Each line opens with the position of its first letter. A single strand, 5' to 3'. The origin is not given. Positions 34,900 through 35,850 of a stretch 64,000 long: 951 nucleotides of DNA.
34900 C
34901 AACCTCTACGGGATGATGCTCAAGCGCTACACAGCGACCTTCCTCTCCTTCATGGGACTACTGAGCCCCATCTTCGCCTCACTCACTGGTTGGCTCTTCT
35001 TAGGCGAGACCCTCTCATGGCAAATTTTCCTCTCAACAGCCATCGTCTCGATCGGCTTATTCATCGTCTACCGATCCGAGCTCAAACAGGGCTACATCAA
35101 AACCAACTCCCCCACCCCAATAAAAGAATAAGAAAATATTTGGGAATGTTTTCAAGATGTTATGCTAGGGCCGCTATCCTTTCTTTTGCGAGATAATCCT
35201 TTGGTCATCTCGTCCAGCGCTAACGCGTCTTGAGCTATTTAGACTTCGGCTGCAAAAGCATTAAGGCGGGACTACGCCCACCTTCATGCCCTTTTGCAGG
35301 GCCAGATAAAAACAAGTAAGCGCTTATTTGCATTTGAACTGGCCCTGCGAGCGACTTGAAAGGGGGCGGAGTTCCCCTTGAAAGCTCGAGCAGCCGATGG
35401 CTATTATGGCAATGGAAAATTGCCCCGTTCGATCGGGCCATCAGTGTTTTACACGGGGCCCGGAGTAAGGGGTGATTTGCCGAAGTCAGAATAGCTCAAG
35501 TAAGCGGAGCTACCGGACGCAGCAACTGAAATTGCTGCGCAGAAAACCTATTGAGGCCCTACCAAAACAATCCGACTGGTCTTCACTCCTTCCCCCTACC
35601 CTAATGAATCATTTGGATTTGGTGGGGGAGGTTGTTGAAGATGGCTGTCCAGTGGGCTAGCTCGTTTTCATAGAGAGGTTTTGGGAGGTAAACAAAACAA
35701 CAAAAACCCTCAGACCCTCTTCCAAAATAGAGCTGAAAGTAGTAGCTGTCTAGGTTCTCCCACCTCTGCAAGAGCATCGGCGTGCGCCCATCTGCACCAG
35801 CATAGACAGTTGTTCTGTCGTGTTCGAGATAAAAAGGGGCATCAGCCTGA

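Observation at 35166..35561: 394-nt GC-rich, densely structured intergenic element that matches no RNA class I can recognise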

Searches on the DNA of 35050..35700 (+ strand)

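Call 4: search_rna_families(source=window, start=35050, end=35700, threshold=evalue, max_evalue=10, show_alignments=3)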
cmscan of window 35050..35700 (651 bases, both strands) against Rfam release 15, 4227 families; matches with E-value up to 10: 6.
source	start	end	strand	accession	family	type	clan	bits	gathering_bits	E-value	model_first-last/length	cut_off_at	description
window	35307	35369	+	RF01098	RF_site9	Cis-reg; frameshift_element;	-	17.2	70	2.5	1-50/50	no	Gag/pro ribosomal frameshift site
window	35279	35363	+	RF01255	snR35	Gene; snRNA; snoRNA; HACA-box;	CL00028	16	40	0.69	112-195/204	no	Small nucleolar RNA snR35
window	35295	35349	+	RF03861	mir-4484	Gene; miRNA;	-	16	90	7.6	1-89/89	no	mir-4484 microRNA precursor family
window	35578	35643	+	RF04096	mir-4433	Gene; miRNA;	-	14.9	77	7.2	1-83/83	no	mir-4433 microRNA precursor family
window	35115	35247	-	RF02124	JPX_1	Gene; lncRNA;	-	14.8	55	3.9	1-135/135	no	JPX transcript, XIST activator conserved region 1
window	35577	35628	+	RF02888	BtsR1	Gene; sRNA;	-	13.5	66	8.5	1-51/51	no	Bacillus sRNA 1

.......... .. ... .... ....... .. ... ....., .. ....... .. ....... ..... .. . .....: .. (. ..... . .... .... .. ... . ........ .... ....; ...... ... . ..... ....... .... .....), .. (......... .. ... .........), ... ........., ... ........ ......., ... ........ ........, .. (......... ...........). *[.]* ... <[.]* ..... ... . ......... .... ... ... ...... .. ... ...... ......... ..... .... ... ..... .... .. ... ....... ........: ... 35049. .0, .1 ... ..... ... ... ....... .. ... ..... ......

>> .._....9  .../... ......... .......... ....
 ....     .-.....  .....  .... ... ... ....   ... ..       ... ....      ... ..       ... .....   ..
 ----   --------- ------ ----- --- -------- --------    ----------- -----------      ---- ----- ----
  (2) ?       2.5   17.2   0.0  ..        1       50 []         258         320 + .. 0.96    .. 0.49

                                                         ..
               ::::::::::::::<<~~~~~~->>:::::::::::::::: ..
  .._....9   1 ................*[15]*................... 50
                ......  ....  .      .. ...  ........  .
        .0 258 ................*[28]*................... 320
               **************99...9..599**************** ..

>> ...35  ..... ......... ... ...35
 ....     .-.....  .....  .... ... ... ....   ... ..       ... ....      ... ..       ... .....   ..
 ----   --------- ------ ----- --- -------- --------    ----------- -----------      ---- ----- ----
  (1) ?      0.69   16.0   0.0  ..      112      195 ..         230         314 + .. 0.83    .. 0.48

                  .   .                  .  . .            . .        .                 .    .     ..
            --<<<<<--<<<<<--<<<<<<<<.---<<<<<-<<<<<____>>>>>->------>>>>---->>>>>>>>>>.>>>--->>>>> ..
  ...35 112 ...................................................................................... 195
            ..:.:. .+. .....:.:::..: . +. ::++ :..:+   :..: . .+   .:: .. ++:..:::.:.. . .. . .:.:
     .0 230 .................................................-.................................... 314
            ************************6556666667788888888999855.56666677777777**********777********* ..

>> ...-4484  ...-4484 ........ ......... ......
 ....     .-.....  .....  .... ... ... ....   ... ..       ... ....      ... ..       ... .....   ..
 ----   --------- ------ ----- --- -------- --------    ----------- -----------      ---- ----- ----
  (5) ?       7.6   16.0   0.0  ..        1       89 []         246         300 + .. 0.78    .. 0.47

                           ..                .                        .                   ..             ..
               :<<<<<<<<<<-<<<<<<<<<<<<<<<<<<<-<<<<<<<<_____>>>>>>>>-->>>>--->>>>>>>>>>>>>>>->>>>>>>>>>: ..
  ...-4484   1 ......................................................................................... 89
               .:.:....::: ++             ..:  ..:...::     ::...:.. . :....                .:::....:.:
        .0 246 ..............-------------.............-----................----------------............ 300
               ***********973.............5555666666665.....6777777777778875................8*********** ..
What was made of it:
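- On Any Rfam 15 RNA family (RNase P, tmRNA, SRP, 6S, HEARO, IS605-orfB, group II domains, ribozymes): In 35050-35700 at E up to 10 the best hit has E 0.69 to a snoRNA model (call 4).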

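Call 68: build_rna_model(alignment_id=A3)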
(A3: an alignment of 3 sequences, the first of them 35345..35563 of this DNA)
Model R1 built from alignment A3 (3 sequences, 227 columns); structure: RNAalifold consensus.
model positions 220; base pairs 63; branch points 3; effective number of sequences 1.03; information 0.59 bits per position. Calibrated on 0.2 Mb of random sequence (short: E-values are rough).
structure used (alignment columns):
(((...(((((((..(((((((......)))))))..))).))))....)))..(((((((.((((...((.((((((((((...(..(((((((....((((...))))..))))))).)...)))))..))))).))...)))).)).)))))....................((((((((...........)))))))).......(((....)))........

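Call 69: search_with_rna_model(model_id=R1, sources=[window, L002, L003, L005, L007, L008, L009, L010, L011, L013, L014], max_evalue=1, make_alignment=true, show_alignments=0)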
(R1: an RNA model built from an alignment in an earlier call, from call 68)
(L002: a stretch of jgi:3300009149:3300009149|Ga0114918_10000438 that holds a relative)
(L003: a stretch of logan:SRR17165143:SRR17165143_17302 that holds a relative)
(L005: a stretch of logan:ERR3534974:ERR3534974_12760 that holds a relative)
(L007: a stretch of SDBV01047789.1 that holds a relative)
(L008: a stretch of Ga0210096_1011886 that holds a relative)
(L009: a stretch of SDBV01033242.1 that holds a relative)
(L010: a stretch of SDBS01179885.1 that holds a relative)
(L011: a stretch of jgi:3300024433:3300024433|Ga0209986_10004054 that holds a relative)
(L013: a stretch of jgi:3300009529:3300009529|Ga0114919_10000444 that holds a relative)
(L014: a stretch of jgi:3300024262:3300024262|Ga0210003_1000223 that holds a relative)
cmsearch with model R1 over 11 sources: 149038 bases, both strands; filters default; matches with E-value up to 1: 10.
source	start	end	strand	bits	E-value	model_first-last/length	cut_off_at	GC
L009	270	488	+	251.5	2.6e-78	1-220/220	no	0.57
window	35345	35563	+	223.6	1.8e-69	1-220/220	no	0.55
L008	289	512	+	223.1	2.7e-69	1-220/220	no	0.5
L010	1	147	+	97.1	2.8e-29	73-220/220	5'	0.51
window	35164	35298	-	64.8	5.4e-19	1-220/220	no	0.51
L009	31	235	-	53.8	1.7e-15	1-220/220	no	0.51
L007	4429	4581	-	38.9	9.1e-11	1-220/220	no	0.58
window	17468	17617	-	26.5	7.9e-07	1-220/220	no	0.51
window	17482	17606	+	21.6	3e-05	1-220/220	no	0.53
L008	1661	1706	+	9.6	0.18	169-213/220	no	0.5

Alignment A6: 10 matches aligned to the model, 283 columns, each read 5' to 3' on its own strand. Consensus structure (alignment columns), stored with it:
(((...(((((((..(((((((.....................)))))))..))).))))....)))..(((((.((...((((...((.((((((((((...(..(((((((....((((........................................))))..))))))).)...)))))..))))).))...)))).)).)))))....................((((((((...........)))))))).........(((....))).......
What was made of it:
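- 35166..35250 (-): Left arm: an inverted copy of the family's 3' arm. It holds the tail (35166-35188), hairpin V (35189-35212) and the linker plus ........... block (35213-35250). There is no core hairpin. The covariance model R1 hits 35164-35298 on minus (64.8 bits, E 5e-19, call 69).
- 35250..35299 (-): Hairpin X of the left (inverted) unit. Part of the R1 hit (call 69).
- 35345..35393 (+): Hairpin X of the complete right unit. R1 hit 35345-35563 on + (223.6 bits, call 69).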

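Call 83: search_with_rna_model(model_id=R1, sources=[L016, L017, L018, L019, L020, L012, L015, L004, L006], max_evalue=1, show_alignments=2)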
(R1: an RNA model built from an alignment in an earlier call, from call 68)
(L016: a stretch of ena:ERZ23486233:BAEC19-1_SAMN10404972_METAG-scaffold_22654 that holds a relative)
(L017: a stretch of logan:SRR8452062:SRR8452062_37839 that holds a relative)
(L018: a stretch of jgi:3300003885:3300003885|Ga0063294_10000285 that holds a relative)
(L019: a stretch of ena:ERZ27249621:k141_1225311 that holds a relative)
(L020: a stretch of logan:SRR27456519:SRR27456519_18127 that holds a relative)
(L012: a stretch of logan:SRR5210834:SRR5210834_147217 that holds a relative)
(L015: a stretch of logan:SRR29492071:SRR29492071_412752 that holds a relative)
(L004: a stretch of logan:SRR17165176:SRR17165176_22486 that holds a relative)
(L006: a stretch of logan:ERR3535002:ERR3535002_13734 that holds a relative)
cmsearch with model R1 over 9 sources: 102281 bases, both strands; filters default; matches with E-value up to 1: 4.
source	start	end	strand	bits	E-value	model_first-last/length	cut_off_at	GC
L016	8054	8259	-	156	3.8e-48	1-220/220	no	0.53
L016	7873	8018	-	55.8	2.6e-16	1-220/220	no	0.53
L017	5452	5558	-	52.5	3e-15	118-220/220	5'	0.51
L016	8297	8521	+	35.7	6.4e-10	1-220/220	no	0.37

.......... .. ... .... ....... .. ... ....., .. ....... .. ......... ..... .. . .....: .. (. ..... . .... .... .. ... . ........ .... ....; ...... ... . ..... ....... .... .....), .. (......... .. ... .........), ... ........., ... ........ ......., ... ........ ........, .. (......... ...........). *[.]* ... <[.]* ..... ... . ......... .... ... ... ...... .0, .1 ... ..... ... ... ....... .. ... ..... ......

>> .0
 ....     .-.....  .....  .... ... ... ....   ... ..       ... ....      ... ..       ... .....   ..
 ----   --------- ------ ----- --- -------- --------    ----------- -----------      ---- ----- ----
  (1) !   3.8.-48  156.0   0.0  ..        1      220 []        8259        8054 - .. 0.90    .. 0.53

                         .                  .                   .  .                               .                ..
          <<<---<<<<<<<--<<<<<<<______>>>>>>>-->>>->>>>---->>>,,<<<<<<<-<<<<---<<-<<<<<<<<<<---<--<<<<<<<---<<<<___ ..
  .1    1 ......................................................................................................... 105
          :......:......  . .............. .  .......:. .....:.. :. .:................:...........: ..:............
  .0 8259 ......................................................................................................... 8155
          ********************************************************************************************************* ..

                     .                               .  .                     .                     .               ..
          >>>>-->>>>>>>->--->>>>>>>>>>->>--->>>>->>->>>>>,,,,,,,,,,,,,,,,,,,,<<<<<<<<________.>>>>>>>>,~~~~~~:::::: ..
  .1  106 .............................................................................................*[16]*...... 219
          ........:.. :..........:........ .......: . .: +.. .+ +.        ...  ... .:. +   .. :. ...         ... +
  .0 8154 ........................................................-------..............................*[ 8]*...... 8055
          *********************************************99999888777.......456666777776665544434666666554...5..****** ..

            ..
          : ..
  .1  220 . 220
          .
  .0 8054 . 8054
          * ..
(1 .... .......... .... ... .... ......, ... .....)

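Call 99: search_with_rna_model(model_id=R1, sources=[L022], max_evalue=1)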
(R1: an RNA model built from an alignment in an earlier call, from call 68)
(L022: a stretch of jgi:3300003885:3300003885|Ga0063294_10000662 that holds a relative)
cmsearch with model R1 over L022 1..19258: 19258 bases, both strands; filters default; matches with E-value up to 1: 2.
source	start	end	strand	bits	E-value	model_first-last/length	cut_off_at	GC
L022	10278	10501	+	200.3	5.9e-63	1-220/220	no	0.59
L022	10028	10248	-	145.3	1.8e-45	1-220/220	no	0.56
